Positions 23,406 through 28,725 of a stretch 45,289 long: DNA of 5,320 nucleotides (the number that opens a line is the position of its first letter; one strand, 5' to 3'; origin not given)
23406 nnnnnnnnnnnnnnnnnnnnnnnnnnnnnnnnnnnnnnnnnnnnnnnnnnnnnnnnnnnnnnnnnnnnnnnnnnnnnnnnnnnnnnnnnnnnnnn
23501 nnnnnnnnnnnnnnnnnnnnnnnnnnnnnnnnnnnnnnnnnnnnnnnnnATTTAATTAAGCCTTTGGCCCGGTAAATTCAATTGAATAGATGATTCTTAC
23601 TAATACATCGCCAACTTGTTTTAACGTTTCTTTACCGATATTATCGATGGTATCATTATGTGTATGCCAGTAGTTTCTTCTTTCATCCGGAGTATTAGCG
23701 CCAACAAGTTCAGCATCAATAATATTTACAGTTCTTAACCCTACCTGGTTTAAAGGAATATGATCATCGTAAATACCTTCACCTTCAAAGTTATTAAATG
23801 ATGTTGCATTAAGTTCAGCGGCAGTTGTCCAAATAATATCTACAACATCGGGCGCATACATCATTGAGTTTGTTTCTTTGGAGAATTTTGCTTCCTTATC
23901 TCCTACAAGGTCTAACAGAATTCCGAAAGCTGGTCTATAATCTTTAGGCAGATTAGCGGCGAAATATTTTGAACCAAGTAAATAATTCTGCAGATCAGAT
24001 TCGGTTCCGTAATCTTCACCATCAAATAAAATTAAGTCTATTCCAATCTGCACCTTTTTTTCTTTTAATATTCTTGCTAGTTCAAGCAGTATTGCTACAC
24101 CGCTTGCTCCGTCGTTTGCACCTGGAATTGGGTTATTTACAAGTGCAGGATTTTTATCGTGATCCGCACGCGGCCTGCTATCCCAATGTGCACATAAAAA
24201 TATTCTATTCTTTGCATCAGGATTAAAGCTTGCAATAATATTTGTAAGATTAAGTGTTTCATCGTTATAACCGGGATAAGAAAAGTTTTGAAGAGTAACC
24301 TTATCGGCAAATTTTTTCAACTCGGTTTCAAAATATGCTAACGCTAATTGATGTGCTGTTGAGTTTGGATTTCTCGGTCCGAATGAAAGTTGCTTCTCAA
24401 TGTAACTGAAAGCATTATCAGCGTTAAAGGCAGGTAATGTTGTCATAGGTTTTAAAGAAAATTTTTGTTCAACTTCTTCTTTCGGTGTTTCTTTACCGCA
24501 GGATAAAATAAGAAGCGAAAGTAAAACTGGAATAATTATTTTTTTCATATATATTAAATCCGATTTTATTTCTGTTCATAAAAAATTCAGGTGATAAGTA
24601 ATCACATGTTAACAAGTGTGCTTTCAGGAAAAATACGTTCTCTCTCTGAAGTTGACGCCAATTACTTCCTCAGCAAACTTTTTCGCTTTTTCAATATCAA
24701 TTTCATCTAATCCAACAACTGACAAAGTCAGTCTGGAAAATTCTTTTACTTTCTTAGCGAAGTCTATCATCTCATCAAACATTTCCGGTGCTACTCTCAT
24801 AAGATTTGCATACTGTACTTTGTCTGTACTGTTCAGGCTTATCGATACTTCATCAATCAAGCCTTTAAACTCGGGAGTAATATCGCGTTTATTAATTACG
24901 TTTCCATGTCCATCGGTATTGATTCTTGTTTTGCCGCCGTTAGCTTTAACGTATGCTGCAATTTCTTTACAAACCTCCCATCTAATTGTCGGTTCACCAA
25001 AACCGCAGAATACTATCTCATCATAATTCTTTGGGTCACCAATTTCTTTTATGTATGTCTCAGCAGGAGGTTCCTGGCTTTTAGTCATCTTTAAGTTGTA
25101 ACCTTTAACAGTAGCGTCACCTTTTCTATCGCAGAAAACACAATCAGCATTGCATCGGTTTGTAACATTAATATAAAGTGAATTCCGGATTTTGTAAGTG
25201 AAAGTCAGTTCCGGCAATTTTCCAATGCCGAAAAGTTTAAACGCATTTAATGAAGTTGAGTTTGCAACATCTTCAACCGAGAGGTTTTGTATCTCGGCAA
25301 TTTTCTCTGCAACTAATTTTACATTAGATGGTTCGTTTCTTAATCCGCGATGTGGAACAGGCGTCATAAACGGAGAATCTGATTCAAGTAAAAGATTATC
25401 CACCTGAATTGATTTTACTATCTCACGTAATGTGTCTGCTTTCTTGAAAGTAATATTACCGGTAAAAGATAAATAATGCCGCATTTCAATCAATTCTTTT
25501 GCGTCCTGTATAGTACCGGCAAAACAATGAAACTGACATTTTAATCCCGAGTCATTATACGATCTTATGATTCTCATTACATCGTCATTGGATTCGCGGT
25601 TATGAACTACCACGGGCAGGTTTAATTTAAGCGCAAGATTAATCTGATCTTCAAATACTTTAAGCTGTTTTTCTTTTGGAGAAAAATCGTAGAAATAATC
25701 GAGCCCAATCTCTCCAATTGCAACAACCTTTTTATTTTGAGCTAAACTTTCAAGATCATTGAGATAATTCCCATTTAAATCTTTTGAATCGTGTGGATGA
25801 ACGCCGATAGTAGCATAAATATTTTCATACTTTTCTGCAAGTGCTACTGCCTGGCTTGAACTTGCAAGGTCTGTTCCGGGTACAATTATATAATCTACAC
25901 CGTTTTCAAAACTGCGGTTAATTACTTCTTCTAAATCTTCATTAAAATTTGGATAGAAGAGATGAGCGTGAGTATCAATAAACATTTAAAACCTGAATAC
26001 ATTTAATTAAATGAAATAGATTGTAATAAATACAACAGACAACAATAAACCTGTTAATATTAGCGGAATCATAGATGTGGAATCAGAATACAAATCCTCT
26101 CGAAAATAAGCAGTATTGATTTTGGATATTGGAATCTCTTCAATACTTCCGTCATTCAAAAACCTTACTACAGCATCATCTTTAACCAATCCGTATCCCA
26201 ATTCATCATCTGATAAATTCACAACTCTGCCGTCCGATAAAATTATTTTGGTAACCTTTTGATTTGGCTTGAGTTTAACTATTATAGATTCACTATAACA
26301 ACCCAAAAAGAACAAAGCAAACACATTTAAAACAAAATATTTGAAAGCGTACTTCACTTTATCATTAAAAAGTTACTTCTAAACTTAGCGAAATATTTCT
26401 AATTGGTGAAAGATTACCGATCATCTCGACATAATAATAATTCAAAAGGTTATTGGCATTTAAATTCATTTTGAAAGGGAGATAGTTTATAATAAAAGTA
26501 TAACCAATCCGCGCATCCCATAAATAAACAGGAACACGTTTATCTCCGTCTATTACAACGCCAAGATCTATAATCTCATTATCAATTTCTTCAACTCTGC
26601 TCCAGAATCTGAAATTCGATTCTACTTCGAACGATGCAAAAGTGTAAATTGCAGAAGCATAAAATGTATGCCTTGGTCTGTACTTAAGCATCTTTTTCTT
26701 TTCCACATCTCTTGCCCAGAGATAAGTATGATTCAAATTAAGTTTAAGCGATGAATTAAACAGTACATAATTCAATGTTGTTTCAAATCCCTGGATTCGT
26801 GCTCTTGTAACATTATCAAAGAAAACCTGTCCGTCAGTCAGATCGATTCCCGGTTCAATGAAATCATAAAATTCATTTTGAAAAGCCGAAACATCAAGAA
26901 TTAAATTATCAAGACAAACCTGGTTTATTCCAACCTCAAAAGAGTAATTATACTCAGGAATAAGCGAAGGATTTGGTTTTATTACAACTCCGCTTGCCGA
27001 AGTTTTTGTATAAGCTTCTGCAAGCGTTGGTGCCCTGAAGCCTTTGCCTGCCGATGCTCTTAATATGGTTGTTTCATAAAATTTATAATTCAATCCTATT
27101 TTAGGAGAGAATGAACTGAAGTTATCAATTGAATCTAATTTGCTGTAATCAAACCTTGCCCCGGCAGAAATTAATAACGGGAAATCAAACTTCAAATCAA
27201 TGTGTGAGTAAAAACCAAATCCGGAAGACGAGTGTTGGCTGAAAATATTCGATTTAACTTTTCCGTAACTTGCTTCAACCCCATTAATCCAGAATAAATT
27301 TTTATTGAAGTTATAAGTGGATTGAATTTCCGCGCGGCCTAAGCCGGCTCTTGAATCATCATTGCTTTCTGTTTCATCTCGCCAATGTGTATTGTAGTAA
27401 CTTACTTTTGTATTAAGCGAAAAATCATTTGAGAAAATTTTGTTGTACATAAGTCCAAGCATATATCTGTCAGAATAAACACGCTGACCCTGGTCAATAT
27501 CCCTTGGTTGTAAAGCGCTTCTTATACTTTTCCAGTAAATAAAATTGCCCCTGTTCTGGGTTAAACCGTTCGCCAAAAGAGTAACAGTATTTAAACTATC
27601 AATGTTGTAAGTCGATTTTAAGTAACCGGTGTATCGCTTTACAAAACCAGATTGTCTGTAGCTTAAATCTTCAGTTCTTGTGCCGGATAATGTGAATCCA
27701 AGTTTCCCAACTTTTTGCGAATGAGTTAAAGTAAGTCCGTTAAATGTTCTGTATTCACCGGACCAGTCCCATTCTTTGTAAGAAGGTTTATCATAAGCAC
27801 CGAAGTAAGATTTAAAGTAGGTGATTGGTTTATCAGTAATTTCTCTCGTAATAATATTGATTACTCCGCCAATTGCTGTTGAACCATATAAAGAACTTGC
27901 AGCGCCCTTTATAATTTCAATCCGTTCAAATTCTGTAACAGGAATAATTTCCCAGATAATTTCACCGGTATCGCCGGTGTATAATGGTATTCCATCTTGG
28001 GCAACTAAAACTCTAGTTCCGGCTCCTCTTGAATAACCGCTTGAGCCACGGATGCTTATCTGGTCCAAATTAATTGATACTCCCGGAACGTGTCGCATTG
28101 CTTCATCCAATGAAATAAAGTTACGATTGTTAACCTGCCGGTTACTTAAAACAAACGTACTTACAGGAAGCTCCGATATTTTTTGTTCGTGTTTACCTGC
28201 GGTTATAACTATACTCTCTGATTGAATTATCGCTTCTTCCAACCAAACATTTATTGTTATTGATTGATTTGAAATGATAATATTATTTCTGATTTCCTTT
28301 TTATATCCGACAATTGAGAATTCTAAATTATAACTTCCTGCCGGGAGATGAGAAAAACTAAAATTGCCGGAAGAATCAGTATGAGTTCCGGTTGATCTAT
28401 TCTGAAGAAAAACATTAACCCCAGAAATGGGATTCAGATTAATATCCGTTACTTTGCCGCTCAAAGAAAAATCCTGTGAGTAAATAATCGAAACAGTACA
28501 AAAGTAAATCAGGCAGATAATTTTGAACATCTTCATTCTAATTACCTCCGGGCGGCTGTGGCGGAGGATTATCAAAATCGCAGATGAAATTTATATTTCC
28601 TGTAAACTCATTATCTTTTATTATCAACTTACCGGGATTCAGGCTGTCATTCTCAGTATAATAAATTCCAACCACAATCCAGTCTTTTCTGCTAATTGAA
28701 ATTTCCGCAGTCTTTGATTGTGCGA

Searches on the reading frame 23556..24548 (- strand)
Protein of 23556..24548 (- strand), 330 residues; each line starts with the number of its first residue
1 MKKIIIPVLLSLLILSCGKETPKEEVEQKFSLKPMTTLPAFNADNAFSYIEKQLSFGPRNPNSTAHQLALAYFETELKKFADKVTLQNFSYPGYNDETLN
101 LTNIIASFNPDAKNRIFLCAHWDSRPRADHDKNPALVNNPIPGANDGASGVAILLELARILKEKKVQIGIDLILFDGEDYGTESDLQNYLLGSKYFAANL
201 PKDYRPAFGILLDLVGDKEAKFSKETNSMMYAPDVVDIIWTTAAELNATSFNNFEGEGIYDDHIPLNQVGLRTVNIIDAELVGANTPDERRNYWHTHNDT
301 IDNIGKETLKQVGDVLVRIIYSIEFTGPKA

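Call 98: search_protein_families(library=pfam, proteins=[window:23556-24548:-], max_evalue=0.00001)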
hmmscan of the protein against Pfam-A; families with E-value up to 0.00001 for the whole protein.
window:23556-24548:- (330 aa): 1 family
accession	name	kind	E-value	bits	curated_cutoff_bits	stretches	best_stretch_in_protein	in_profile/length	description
PF04389.22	Peptidase_M28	-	2.1e-35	122.6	21.3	1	103-318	1-191/193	Peptidase family M28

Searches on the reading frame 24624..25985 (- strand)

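Call 98: search_protein_families(library=pfam, proteins=[window:24624-25985:-], max_evalue=0.00001)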
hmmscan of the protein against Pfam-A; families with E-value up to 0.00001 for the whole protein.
window:24624-25985:- (453 aa): 2 families
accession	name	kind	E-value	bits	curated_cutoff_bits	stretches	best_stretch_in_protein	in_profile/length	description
PF01026.27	TatD_DNase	-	2.7e-85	286.2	27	1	3-253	1-253/253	TatD related DNase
PF04055.27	Radical_SAM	-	8.6e-16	59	29.5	1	272-439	1-164/166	Radical SAM superfamily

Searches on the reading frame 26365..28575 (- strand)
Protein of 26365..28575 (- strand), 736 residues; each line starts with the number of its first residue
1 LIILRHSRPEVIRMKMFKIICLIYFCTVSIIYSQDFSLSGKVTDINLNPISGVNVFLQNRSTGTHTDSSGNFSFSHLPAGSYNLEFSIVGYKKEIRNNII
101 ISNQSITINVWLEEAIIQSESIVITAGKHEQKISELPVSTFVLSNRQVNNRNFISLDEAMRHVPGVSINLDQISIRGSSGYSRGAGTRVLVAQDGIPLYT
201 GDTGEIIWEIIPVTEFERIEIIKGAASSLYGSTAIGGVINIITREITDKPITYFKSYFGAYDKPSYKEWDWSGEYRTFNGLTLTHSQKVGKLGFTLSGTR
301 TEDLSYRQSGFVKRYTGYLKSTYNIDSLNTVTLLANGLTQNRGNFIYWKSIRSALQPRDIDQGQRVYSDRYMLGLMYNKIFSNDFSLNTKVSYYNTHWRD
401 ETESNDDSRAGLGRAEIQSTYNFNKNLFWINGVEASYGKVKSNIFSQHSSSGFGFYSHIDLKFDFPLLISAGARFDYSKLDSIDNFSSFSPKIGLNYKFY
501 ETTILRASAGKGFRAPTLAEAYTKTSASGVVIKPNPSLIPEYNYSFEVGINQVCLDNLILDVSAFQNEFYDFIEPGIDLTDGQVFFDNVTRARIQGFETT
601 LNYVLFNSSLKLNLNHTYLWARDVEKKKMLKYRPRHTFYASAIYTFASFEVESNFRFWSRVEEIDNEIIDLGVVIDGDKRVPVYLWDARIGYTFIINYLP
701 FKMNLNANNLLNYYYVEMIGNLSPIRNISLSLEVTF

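Call 98: search_protein_families(library=pfam, proteins=[window:26365-28575:-], max_evalue=0.00001)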
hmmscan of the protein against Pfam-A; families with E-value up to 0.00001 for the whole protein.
window:26365-28575:- (736 aa): 4 families
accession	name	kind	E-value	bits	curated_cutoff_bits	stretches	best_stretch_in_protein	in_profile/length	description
PF00593.30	TonB_dep_Rec_b-barrel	-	1.4e-38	134.4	27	1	305-710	48-436/436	TonB dependent receptor-like, beta-barrel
PF07715.20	Plug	-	2.5e-20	73.4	23.9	1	133-238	2-107/107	TonB-dependent Receptor Plug Domain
PF13715.12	CarbopepD_reg_2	-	9.1e-19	67.7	32.2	1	38-124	1-88/88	CarboxypepD_reg-like domain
PF13620.12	CarboxypepD_reg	-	2.3e-15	57.1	32.3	1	37-110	1-79/82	Carboxypeptidase regulatory-like domain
